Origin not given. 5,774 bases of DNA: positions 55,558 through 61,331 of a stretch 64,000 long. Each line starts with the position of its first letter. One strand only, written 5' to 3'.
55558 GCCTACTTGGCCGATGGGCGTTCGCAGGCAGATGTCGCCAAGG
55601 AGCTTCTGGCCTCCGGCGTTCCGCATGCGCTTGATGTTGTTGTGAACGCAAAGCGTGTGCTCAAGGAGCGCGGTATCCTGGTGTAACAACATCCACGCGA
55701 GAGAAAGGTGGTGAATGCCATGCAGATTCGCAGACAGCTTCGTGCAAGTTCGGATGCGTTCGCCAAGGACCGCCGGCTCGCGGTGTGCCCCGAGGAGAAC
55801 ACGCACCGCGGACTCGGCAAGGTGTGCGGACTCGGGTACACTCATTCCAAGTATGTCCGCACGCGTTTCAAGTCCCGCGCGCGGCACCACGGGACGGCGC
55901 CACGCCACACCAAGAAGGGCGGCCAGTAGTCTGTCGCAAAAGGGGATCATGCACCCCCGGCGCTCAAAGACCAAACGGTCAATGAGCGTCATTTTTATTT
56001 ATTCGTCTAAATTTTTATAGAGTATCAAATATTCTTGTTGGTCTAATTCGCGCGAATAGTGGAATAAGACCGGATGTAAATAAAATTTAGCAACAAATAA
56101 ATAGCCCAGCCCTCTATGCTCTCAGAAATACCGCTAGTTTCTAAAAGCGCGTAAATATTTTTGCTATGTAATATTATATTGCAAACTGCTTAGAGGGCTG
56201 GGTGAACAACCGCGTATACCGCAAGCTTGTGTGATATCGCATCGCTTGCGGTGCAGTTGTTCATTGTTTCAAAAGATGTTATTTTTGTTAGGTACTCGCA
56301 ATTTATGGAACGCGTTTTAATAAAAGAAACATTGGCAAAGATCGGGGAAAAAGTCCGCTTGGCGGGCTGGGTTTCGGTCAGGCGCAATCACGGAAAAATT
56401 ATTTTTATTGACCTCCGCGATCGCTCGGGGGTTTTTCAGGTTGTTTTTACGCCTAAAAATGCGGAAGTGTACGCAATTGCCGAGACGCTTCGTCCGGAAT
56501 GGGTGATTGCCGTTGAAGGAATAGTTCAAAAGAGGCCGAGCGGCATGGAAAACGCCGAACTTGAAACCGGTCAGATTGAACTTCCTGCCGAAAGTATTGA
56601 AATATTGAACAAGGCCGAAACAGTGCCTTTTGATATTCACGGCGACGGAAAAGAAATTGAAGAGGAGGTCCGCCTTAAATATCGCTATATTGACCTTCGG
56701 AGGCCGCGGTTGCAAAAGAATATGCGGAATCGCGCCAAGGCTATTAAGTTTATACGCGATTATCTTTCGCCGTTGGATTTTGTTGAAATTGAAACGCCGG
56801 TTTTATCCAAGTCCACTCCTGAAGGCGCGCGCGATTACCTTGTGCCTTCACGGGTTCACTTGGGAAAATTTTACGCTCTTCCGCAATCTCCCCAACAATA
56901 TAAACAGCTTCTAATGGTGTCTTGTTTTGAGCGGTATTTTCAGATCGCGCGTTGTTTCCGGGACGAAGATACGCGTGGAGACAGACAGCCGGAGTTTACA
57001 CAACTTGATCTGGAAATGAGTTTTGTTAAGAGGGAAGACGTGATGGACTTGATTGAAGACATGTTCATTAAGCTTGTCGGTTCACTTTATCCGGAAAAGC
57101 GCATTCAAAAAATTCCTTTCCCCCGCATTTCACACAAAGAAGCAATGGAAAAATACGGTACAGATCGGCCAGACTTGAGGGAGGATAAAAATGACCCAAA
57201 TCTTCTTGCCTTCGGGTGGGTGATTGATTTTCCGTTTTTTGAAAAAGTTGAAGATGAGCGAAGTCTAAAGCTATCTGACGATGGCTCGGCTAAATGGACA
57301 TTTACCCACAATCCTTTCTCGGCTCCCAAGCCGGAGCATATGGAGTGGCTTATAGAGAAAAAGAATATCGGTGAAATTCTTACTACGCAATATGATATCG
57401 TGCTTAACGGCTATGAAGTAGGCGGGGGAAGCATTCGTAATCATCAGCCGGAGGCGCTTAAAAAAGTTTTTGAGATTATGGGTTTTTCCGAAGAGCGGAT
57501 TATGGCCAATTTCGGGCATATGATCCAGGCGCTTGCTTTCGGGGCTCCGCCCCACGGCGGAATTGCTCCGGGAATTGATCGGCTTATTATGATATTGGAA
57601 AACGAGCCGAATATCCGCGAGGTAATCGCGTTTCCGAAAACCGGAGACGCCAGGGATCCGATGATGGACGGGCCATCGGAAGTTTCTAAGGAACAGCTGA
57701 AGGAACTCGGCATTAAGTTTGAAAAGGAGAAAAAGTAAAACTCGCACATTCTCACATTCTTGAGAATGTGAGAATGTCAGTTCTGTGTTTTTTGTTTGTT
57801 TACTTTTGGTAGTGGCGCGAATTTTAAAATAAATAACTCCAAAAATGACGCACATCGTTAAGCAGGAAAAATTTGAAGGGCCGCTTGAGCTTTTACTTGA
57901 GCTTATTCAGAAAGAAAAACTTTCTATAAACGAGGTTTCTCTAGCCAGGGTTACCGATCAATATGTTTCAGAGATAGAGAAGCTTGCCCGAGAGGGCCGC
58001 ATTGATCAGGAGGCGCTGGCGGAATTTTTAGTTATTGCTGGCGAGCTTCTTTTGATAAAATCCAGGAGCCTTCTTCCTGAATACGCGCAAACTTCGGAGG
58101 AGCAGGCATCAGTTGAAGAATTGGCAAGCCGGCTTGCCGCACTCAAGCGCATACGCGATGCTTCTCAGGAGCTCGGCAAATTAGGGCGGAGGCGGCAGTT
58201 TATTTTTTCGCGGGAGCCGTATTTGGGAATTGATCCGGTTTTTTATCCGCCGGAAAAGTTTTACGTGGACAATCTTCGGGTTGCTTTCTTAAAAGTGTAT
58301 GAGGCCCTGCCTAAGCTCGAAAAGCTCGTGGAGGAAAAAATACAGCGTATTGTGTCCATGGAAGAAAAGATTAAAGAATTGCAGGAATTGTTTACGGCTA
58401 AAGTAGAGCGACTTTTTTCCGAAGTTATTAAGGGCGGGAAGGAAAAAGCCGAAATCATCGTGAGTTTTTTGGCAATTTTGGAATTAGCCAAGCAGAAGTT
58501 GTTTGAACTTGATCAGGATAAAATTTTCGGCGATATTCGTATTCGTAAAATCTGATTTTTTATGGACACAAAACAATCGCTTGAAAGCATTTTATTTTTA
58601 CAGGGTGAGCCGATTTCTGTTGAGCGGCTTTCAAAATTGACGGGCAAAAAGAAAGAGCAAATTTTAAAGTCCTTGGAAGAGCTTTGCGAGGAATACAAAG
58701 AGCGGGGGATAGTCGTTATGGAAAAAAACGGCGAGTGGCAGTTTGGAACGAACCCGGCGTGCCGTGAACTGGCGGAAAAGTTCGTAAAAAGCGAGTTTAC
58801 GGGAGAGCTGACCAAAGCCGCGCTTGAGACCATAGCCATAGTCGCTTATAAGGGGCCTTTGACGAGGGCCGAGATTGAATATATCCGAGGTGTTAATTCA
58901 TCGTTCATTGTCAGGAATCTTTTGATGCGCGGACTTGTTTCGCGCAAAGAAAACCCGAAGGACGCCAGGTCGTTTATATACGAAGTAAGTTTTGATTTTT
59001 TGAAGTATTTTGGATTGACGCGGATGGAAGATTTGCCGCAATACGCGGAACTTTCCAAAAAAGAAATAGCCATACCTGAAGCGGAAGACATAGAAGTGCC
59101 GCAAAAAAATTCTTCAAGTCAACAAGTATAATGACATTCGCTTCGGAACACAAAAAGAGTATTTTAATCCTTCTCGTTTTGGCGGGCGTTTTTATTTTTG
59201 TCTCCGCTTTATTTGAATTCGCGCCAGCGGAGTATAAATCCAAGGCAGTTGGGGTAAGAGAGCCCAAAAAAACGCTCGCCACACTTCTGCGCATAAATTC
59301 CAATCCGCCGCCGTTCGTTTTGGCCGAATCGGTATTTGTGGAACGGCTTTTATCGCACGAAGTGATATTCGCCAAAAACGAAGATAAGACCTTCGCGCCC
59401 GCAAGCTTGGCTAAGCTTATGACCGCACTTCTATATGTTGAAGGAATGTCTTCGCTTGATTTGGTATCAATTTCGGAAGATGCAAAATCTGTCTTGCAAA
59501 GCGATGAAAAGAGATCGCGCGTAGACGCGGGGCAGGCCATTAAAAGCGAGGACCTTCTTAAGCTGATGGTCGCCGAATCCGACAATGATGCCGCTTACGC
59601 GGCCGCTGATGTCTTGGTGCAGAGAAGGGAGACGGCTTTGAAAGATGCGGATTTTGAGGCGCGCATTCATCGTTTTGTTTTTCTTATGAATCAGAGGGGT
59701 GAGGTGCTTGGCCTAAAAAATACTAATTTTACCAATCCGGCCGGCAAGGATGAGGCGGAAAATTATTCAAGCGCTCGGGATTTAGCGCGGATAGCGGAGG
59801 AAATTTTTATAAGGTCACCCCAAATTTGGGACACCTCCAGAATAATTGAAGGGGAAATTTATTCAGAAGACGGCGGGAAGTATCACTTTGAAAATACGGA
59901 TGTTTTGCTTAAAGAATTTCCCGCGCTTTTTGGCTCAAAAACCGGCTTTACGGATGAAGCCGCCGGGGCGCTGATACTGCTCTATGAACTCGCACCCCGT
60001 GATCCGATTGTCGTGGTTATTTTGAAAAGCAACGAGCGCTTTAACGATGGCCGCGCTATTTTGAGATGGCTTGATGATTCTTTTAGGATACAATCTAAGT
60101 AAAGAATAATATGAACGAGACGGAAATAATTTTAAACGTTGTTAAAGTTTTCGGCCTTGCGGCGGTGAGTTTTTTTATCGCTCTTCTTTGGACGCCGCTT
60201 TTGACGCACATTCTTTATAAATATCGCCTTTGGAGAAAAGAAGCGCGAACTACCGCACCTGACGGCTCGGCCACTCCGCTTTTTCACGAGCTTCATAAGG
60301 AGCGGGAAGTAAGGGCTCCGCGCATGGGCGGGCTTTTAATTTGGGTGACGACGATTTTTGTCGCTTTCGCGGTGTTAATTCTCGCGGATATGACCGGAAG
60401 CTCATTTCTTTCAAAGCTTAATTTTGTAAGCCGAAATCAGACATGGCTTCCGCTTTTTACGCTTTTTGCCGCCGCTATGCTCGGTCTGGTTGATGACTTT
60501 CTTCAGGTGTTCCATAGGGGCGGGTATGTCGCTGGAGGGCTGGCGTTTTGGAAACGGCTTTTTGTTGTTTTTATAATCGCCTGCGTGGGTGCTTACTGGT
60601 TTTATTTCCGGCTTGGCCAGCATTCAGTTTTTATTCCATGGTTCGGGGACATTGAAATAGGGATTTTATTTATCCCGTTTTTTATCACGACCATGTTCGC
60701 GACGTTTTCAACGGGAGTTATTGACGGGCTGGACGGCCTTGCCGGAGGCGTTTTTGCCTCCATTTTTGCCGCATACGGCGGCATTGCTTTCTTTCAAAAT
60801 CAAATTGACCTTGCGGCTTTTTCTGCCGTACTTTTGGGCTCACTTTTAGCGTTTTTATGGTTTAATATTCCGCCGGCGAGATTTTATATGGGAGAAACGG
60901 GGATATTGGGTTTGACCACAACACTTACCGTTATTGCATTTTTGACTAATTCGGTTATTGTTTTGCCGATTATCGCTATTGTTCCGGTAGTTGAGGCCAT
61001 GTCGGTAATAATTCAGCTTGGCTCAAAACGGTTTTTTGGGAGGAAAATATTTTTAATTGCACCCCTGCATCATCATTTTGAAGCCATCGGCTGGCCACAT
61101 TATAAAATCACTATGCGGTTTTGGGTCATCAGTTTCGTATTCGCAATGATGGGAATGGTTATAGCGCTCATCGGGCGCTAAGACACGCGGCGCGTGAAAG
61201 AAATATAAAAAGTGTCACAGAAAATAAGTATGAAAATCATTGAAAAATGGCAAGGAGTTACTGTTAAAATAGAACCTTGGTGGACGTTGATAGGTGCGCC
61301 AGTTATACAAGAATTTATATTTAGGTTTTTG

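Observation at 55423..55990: Second G+C-rich mini-cassette: consensus promoter with palindromic operator driving two tiny genes (67-aa acidic, 69-aa basic)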

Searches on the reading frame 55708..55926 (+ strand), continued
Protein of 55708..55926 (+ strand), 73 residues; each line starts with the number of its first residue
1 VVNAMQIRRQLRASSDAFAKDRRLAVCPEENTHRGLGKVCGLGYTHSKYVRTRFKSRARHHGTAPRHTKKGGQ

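Call 93: find_encoding_contigs(protein=P0022, flank=8000, max_places=2)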
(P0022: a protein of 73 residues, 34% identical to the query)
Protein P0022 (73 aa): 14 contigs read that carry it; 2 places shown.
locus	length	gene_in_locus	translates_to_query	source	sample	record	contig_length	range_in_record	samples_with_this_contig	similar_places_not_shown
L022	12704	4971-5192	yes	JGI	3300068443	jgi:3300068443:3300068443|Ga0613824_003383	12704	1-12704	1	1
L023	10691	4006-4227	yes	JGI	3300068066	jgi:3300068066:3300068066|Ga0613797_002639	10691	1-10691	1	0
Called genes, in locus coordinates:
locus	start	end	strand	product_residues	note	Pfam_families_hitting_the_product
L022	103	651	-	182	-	-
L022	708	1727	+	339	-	-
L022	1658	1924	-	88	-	-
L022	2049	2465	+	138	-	-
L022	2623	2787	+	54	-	-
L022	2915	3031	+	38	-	-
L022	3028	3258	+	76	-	-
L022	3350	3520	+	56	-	-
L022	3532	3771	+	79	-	-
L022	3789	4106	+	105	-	-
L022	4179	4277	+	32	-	-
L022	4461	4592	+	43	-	-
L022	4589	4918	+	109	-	PF06094:GGACT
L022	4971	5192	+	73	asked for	-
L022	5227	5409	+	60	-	-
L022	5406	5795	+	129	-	-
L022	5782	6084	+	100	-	-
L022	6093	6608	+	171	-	-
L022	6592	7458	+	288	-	PF14395:COOH-NH2_lig (weak)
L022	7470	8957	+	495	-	PF13522:GATase_6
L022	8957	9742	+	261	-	-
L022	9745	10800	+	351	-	PF14395:COOH-NH2_lig (weak)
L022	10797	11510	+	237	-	PF14243:R2K_3 (faint)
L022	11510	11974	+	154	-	-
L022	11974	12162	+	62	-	-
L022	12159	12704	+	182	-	?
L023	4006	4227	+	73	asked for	-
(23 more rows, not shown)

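Call 94: find_encoding_contigs(protein=P0037, flank=8000, max_places=2)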
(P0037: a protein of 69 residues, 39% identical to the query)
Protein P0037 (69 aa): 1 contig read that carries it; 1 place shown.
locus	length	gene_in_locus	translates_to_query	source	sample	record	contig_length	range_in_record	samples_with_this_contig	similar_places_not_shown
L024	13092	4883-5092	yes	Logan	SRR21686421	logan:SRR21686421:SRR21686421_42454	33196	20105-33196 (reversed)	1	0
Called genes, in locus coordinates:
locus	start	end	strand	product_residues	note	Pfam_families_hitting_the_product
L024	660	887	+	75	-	-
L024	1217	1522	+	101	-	-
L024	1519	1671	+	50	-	-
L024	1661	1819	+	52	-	-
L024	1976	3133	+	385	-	-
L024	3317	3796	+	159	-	-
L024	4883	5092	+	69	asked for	-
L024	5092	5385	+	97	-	-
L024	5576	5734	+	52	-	-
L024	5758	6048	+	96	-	-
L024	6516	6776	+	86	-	-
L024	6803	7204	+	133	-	-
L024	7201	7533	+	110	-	-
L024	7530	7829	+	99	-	-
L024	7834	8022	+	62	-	-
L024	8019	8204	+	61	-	-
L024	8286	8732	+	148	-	-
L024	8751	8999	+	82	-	-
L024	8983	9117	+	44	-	-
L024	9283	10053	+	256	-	-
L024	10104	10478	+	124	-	PF06094:GGACT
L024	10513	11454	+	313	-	PF14395:COOH-NH2_lig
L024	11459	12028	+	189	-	-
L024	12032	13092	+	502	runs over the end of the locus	PF13522:GATase_6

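Call 96: find_encoding_contigs(protein=P0040, flank=5000, max_places=3)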
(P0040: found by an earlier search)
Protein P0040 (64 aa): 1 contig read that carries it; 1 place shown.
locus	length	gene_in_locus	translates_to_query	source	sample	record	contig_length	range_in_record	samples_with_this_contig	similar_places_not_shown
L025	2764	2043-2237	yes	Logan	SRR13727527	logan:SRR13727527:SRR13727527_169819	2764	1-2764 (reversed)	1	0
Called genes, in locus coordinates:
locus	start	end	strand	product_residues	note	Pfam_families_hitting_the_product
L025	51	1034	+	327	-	PF01820:Dala_Dala_lig_N, PF02655:ATP-grasp_3, PF07478:Dala_Dala_lig_C, PF13535:ATP-grasp_4 (faint)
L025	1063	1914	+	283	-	PF00491:Arginase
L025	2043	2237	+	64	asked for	-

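Call 107: search_protein_families(library=phrogs, proteins=[L014:2757-4718:-, L014:6420-7400:+, L014:11551-13278:+, L014:1240-2319:-, L014:18512-19525:+, L014:9180-9665:+, L022:708-1727:+, L022:8957-9742:+, L024:1976-3133:+, L010:6001-6186:+], max_evalue=0.001)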
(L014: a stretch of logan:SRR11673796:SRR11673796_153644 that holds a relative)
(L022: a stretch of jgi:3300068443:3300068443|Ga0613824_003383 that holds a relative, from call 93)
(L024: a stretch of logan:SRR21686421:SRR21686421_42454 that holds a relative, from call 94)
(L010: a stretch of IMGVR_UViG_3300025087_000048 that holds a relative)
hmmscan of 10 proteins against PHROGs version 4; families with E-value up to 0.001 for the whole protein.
L014:2757-4718:- (653 aa): 2 families
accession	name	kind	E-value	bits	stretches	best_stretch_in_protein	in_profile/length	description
phrog_351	-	transcription regulation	4.3e-21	76.2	1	67-315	492-731/928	RNA polymerase sigma factor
phrog_1740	-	transcription regulation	0.00073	19.1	0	91-153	69-128/567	RNA polymerase sigma factor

L014:6420-7400:+ (326 aa): 0 families

L014:11551-13278:+ (575 aa): 0 families

L014:1240-2319:- (359 aa): 0 families

L014:18512-19525:+ (337 aa): 1 family
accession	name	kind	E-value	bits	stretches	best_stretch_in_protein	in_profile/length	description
phrog_3815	-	other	2.1e-25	90.4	1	2-220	8-202/268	COOH.NH2 ligase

L014:9180-9665:+ (161 aa): 0 families

L022:708-1727:+ (339 aa): 1 family
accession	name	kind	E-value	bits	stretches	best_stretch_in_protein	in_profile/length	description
phrog_4290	-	lysis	5.2e-05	22.9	1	64-163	280-380/969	lysozyme domain-containing protein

L022:8957-9742:+ (261 aa): 0 families

L024:1976-3133:+ (385 aa): 0 families

L010:6001-6186:+ (62 aa): 0 families

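Call 110: search_protein_families(library=pfam, proteins=[L003:2388-2645:+, L003:1770-1991:+], max_evalue=0.01)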
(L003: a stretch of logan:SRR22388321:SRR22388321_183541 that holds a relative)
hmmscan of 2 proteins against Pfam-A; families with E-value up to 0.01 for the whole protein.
L003:2388-2645:+ (85 aa): 0 families

L003:1770-1991:+ (73 aa): 2 families
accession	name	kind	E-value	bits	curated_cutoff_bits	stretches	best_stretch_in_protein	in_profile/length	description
PF12647.12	RNHCP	-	0.0015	18.9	24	1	24-67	2-45/90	RNHCP domain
PF14319.11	Zn_Tnp_IS91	-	0.0046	17.4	26.3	1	24-63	37-74/90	Transposase zinc-binding domain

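Call 113: search_dna_similar(query=window:55720-55926:+, collection=phages, mode=protein, max_evalue=1, max_rows=10)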
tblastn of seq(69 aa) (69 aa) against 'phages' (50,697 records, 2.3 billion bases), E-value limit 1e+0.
No match.

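Call 114: search_dna_similar(query=P0017, collection=phages, mode=protein, max_evalue=1, max_rows=10)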
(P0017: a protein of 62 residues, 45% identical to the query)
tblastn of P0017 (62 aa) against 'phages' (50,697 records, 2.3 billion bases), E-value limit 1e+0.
No match.

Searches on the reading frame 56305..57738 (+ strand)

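Call 102: search_protein_families(library=pfam, proteins=[window:56305-57738:+], max_evalue=0.001)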
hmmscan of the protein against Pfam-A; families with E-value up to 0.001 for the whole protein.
window:56305-57738:+ (477 aa): 2 families
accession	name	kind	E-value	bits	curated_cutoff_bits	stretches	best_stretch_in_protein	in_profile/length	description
PF00152.25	tRNA-synt_2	-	2.1e-113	378.9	25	1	120-446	2-307/308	tRNA synthetases class II (D, K and N)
PF01336.31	tRNA_anti-codon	-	7.1e-19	68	27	1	17-101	1-75/75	OB-fold nucleic acid binding domain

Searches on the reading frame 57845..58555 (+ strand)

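Call 102: search_protein_families(library=pfam, proteins=[window:57845-58555:+], max_evalue=0.001)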
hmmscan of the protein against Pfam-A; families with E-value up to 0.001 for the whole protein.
window:57845-58555:+ (236 aa): 2 families
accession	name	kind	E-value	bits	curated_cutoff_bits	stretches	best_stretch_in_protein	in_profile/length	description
PF02616.19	SMC_ScpA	-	4e-21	76.5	24.6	1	20-234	1-230/232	Segregation and condensation protein ScpA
PF04824.21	Rad21_Rec8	-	3.7e-05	23.4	22.7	1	195-234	11-50/55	Conserved region of Rad21 / Rec8 like protein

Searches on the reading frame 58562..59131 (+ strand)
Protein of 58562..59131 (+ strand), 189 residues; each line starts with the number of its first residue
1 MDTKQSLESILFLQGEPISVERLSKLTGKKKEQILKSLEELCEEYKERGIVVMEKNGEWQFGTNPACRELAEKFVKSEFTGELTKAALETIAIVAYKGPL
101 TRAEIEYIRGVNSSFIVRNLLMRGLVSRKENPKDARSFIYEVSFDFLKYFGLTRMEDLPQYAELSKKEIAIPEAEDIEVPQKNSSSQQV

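Call 102: search_protein_families(library=pfam, proteins=[window:58562-59131:+], max_evalue=0.001)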
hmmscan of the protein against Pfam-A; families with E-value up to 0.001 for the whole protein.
window:58562-59131:+ (189 aa): 1 family
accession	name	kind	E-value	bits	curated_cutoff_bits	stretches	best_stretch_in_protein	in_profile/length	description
PF04079.22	SMC_ScpB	-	1.8e-46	158.1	27.4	1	6-160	2-159/160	Segregation and condensation complex subunit ScpB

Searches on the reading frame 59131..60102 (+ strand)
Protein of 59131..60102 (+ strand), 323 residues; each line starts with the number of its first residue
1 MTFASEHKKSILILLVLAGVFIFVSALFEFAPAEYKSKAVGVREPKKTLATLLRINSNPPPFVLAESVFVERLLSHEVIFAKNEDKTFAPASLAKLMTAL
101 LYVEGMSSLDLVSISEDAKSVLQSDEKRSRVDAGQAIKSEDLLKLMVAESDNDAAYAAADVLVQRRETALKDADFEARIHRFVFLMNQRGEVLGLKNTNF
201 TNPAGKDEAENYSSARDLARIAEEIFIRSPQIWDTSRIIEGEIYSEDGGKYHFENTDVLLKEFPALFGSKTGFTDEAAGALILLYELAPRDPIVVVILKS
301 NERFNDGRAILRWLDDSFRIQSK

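Call 102: search_protein_families(library=pfam, proteins=[window:59131-60102:+], max_evalue=0.001)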
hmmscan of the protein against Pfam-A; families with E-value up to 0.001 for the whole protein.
window:59131-60102:+ (323 aa): 2 families
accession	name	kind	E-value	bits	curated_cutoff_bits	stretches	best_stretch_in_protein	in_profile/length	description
PF00768.25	Peptidase_S11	-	3.3e-34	118.8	27.6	1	63-284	10-222/239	D-alanyl-D-alanine carboxypeptidase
PF13354.11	Beta-lactamase2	-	3.8e-09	36.6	22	1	67-162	1-98/214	Beta-lactamase enzyme family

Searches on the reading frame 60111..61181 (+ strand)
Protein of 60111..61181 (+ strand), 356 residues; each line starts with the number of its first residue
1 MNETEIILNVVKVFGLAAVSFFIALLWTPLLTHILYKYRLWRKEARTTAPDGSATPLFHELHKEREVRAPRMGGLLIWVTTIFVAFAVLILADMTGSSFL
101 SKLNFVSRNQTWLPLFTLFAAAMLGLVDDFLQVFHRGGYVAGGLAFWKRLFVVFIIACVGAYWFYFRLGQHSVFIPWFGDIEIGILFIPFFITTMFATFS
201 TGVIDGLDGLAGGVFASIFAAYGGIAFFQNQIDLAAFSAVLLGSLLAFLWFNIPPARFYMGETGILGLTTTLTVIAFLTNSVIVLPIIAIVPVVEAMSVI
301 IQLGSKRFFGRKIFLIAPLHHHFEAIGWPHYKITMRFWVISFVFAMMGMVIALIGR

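Call 102: search_protein_families(library=pfam, proteins=[window:60111-61181:+], max_evalue=0.001)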
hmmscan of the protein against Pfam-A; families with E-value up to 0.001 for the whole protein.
window:60111-61181:+ (356 aa): 1 family
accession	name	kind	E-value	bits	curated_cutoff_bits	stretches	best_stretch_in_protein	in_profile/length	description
PF00953.26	Glycos_transf_4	-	4.1e-20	72.8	27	1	114-278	4-158/160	Glycosyl transferase family 4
